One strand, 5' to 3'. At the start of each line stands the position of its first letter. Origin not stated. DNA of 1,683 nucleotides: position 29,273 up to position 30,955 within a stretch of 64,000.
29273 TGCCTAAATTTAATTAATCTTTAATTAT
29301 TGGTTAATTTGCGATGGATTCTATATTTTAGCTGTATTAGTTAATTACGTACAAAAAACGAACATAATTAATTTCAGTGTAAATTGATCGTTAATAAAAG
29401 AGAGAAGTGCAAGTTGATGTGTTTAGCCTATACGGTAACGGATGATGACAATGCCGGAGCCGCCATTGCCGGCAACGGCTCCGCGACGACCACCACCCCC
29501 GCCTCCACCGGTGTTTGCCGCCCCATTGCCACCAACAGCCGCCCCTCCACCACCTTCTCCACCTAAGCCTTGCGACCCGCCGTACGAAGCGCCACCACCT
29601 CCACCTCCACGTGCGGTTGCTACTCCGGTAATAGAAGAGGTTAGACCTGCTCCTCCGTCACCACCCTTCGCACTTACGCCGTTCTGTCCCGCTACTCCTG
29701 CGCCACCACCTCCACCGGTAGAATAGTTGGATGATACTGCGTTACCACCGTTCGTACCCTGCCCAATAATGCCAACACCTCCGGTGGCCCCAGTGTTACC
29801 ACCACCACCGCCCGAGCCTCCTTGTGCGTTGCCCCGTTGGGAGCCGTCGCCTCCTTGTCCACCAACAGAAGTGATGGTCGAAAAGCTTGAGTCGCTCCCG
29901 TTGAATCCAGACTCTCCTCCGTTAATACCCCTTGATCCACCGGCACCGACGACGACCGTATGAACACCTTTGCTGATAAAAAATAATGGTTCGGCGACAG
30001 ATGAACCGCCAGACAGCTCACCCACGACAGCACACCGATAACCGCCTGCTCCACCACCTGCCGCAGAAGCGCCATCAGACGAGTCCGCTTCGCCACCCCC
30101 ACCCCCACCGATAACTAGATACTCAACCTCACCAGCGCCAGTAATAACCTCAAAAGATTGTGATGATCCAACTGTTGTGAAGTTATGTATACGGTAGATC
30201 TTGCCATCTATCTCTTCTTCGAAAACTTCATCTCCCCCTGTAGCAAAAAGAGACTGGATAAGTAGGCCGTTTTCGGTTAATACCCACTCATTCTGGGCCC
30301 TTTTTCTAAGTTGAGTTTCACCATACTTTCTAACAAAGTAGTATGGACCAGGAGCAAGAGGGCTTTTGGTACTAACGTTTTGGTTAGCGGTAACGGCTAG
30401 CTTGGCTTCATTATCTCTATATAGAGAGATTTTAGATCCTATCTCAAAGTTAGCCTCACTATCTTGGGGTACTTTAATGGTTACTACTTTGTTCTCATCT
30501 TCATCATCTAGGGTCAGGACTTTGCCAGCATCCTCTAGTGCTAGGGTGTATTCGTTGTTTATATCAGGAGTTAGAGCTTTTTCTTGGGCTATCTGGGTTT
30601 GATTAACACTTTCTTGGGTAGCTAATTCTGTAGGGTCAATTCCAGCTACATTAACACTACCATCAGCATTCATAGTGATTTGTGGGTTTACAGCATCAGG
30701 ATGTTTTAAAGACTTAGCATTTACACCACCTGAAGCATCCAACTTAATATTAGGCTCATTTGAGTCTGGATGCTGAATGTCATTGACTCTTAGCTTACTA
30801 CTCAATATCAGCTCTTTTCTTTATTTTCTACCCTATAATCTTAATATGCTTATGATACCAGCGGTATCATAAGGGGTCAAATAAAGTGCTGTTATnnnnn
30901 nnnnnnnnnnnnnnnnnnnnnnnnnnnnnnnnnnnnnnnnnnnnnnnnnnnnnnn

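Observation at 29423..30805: Glycine-rich fibre-like protein shares an N-terminal repeat with a 97-aa protein 11 kb away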

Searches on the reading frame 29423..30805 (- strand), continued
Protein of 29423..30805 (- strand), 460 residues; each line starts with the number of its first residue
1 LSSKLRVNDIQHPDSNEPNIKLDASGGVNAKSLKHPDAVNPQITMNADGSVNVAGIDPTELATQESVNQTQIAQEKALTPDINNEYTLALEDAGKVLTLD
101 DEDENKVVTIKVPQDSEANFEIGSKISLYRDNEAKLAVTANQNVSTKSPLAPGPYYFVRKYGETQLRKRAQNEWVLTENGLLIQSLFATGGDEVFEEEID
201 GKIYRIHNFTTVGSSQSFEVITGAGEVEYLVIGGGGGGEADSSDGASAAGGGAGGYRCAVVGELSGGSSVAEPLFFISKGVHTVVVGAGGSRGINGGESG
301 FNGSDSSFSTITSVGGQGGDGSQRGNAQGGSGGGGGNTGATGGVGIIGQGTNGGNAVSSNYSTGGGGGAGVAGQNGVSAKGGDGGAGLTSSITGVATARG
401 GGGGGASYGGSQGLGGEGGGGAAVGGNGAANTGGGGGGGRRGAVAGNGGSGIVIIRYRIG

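Call 96: fold_search(model_id=the predicted structure, library=viral)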
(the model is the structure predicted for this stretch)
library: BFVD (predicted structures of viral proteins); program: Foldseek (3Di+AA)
matches with E <= 10: 754; with E <= 0.001: 332
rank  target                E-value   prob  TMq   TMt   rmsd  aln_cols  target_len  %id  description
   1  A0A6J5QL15            2.7e-30  1.00  0.50  0.60  13.4       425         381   30  Glycine-rich domain-containing protein [uncultured Caudovirales phage]
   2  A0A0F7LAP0            2.2e-25  1.00  0.55  0.26  12.6       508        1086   28  Glycine-rich domain-containing protein [uncultured marine virus]
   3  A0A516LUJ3            2.8e-25  1.00  0.49  0.21  25.1       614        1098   26  (no name in the UniProt tables at hand)
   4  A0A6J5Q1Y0            4.9e-23  1.00  0.52  0.52   7.4       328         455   39  Glycine-rich domain-containing protein [uncultured Caudovirales phage]
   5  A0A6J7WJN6            2.3e-21  1.00  0.45  0.16  17.2       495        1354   28  Glycine-rich domain-containing protein [uncultured Caudovirales phage]
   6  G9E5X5                2.8e-21  1.00  0.52  0.35   6.2       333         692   38  Glycine-rich domain-containing protein [Micromonas pusilla virus SP1]
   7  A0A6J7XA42            4.4e-21  1.00  0.49  0.46  23.6       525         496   24  Glycine-rich domain-containing protein [uncultured Caudovirales phage]
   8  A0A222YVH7            6.3e-21  1.00  0.56  0.41   2.2       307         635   42  Glycine-rich domain-containing protein [Synechococcus phage Bellamy]
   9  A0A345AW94            9.5e-21  1.00  0.53  0.62  13.8       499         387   24  Glycine-rich domain-containing protein [Cyanophage S-TIM4]
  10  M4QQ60                1.9e-20  1.00  0.52  0.53   7.2       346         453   36  (no name in the UniProt tables at hand)
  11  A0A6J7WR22            4.9e-20  1.00  0.51  0.45  16.8       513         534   26  Glycine-rich domain-containing protein [uncultured Caudovirales phage]
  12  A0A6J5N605            6.3e-20  1.00  0.47  0.62  10.7       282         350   43  Glycine-rich domain-containing protein [uncultured Caudovirales phage]
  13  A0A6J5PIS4            1.9e-19  1.00  0.43  0.24  10.8       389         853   31  Glycine-rich domain-containing protein [uncultured Caudovirales phage]
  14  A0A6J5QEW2            1.0e-18  1.00  0.38  0.47  10.8       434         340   21  Bacteriophage lambda, Stf, side tail fibre-repeat-2 [uncultured Caudovirales phage]
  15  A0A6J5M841            2.8e-18  1.00  0.46  0.41   5.0       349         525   35  Uncharacterized protein [uncultured Caudovirales phage]
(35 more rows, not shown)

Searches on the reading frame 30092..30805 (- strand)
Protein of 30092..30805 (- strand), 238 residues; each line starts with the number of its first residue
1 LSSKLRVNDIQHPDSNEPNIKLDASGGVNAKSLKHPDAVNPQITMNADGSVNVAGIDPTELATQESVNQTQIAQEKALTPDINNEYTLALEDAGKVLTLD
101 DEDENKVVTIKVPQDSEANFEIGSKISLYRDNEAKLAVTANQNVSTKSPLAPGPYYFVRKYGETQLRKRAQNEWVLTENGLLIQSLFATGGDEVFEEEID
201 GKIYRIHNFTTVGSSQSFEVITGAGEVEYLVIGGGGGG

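Call 15: find_related_loci(query=A1, collection=genome_contigs, flank=10000)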
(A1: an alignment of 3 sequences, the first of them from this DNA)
Query A1 (238 aa) in genome_contigs; peptide patterns used: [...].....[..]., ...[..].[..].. (x = any residue, [..] = any of these).
48 stretches matched a pattern, but none encodes a relative of the query by tblastn (E <= 1e-3).

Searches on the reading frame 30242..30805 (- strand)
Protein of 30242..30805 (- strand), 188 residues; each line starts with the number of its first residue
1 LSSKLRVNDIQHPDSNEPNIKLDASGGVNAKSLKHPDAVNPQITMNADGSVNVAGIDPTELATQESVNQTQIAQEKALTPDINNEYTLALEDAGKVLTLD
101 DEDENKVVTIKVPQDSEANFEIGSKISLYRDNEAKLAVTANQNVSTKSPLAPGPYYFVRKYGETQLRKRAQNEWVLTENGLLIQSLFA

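Call 17: search_protein_families(library=phrogs, proteins=[window:30245-30805:-], max_evalue=1)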
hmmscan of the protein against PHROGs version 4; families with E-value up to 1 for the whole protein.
seq(187 aa): 2 families
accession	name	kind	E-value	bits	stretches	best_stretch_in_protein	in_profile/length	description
phrog_16053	-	tail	0.0025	18.4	1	69-145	47-121/310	tail fiber protein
phrog_19365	-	unknown function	0.1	13.8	1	78-146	4-73/93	-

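Call 47: search_protein_representatives(alignment_id=A3)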
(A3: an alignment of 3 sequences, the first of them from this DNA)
Query: 3 sequences, 193 profile positions. Proteins with E-value up to 0.001 (for the whole library): 1275; up to 1e-10: 50; up to 1e-30: 5. The best 150 are listed.
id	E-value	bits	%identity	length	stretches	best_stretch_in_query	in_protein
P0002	1.0e-99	348.5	-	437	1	1-193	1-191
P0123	2.4e-65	236.4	-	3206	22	90-181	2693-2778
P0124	5.6e-52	192.8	-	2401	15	87-182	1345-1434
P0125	1.1e-45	172.2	-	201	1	1-159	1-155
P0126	3.1e-32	128.4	-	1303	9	89-135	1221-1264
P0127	1.6e-30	122.8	-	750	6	89-182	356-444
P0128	6.5e-28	114.3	-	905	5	90-180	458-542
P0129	3.4e-26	108.6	-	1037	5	90-181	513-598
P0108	1.5e-23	100.0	-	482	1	1-181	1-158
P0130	7.0e-21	91.3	-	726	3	89-182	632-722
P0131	1.2e-20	90.6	-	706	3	89-180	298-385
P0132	6.3e-20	88.2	-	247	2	89-181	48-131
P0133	7.4e-19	84.7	-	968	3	83-180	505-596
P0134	3.0e-17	79.5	-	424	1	90-182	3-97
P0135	5.8e-17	78.5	-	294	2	88-183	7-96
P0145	8.4e-14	68.2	-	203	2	89-184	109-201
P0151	1.8e-12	63.9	-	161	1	34-184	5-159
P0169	9.7e-11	58.2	-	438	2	1-75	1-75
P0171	1.1e-10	58.1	-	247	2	87-182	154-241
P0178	9.2e-10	55.0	-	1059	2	77-182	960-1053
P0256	1.1e-07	48.3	-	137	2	88-182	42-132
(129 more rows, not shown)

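Call 49: find_related_loci(query=A3, collection=viral_contigs, flank=10000)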
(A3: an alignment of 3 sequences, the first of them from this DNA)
Query A3 (188 aa) in viral_contigs; peptide patterns used: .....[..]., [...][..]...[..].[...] (x = any residue, [..] = any of these).
97 stretches matched a pattern, but none encodes a relative of the query by tblastn (E <= 1e-3).

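Call 59: find_encoding_contigs(protein=P0169, flank=10000, max_places=3)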
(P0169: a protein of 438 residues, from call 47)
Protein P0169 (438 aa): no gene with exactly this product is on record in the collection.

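Call 78: search_dna_similar(query=window:30242-30805:-, collection=phages, mode=protein, max_evalue=1, max_rows=25)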
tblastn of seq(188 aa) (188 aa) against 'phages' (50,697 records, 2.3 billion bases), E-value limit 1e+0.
Records with a match: 204; places in all: 204; records where one place covers at least 80% of the query: 0.
Best place of each record, by identity: <60% 204.
By first word of the organism name: Gordonia 200; Shewanella 1; PinkBerry-associated 1; Alphaproteobacteria 1; Actinomycetia 1.
By host as written in the record: Gordonia terrae 3612 177; Gordonia terrae CAG3 10; Gordonia rubripertincta NRRL B-16540 7; - 5; Shewanella indica 1; Gordonia terrae ATCC 3612 1; Actinomycetia bacterium 1; Gordonia rubripertincta Grub38 1; and 1 more.
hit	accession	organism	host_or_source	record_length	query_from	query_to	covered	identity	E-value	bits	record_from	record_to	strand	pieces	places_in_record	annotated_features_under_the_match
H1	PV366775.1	Gordonia phage Frizzle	Gordonia terrae 3612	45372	42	176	72%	29.6%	7e-8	57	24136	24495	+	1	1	26: minor tail protein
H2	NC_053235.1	Gordonia phage JKSyngboy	Gordonia terrae 3612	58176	49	176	68%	30.5%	8e-8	57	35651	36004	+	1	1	37: minor tail protein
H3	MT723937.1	Gordonia phage JKSyngboy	Gordonia terrae 3612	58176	49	176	68%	30.5%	8e-8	57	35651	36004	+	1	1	37: minor tail protein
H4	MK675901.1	Shewanella phage S0112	Shewanella indica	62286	55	177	65%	31.3%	1e-4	47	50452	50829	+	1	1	minor tail protein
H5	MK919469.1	Gordonia phage Madeline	Gordonia terrae 3612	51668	48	177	69%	29.4%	4e-4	46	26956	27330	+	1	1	28: minor tail protein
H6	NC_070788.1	Gordonia phage Madeline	Gordonia terrae 3612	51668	48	177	69%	29.4%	4e-4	46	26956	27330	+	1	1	28: tail protein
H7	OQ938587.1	Gordonia phage Sapo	Gordonia terrae 3612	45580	48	176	69%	29.5%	1e-5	50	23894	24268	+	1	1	26: tail fiber protein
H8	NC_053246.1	Gordonia phage Lilbeanie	Gordonia terrae 3612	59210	48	177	69%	28.9%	1e-4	47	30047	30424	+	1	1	35: minor tail protein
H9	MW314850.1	Gordonia phage Lilbeanie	Gordonia terrae 3612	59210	48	177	69%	28.9%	1e-4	47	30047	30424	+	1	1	35: minor tail protein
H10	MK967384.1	Gordonia phage Sidious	Gordonia terrae 3612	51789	48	177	69%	28.7%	2e-3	44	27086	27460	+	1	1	30: minor tail protein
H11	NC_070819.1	Gordonia phage Sidious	Gordonia terrae 3612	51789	48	177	69%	28.7%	2e-3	44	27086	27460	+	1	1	30: tail protein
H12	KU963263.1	Gordonia phage BaxterFox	Gordonia terrae 3612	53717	48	177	69%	27.9%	4e-3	43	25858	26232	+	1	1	28: minor tail protein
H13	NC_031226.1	Gordonia phage BaxterFox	Gordonia terrae 3612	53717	48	177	69%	27.9%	4e-3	43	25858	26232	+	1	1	28: minor tail protein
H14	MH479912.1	Gordonia phage Eviarto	Gordonia terrae 3612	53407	48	177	69%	27.9%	4e-3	43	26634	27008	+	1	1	28: minor tail protein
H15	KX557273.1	Gordonia phage BatStarr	Gordonia terrae 3612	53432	48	177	69%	27.9%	4e-3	43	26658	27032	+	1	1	28: minor tail protein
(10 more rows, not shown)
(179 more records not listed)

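Call 85: search_protein_families(library=pfam, proteins=[P0169, P0178, P0171, P0145, P0256, P0151], max_evalue=0.01)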
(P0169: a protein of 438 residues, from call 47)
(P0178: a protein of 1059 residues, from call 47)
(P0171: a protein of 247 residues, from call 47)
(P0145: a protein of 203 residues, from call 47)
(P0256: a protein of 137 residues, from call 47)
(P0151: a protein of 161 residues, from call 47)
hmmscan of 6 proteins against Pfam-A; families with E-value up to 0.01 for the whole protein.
P0169 (438 aa): 0 families

P0178 (1059 aa): 0 families

P0171 (247 aa): 0 families

P0145 (203 aa): 0 families

P0256 (137 aa): 0 families

P0151 (161 aa): 0 families

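Call 107: find_related_loci(query=A7, collection=metagenome_contigs, flank=10000)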
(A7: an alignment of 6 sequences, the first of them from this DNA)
Query A7 (188 aa) in metagenome_contigs; peptide patterns used: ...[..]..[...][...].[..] (x = any residue, [..] = any of these).
54 stretches matched a pattern, but none encodes a relative of the query by tblastn (E <= 1e-3).

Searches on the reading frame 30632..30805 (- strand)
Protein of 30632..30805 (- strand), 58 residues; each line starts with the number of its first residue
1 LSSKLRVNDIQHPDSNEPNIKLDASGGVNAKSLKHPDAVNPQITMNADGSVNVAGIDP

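Call 55: find_homologous_proteins(query=A5, max_evalue=10)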
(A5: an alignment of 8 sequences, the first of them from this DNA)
Query A5 (8 sequences) (58 aa, profile of the alignment): 3 proteins with E <= 10 among 2801 candidates.
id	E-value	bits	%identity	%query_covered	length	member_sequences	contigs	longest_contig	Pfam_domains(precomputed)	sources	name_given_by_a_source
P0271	2.0e-7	49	48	53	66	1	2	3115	-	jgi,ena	jgi:hypothetical protein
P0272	2.8e-7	48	54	45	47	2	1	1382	-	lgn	-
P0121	5.6e-4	38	50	45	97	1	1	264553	-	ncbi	-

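Call 58: find_encoding_contigs(protein=P0271, flank=5000, max_places=3)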
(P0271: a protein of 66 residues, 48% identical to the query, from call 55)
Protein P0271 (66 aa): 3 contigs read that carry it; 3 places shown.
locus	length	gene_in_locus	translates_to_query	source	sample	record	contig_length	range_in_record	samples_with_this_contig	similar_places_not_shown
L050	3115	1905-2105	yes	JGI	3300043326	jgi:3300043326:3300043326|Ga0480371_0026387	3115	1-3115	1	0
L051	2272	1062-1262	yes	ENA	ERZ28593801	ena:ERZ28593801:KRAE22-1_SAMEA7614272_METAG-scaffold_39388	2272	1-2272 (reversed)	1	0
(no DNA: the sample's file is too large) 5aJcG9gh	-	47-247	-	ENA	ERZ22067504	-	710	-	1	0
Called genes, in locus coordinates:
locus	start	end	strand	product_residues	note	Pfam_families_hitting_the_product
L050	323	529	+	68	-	-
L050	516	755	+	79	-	-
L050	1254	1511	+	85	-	-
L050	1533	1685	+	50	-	-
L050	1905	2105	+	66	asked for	-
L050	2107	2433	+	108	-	-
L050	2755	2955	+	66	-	-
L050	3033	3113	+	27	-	?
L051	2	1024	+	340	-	?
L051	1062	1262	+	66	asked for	-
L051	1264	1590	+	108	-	-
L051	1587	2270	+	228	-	?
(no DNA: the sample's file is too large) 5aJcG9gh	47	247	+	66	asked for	-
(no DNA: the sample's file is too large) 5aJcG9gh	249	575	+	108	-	-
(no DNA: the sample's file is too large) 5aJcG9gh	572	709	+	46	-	?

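Call 85: search_protein_families(library=pfam, proteins=[L050:755-1867:+], max_evalue=0.01)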
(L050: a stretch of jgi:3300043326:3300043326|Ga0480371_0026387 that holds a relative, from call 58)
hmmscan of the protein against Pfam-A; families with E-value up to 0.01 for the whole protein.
L050:755-1867:+ (370 aa): 1 family
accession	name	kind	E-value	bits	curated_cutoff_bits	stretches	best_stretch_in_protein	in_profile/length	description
PF21722.4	Gly_rich_2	-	6.2e-13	49.7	24.3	1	102-322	14-216/226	Glycine-rich domain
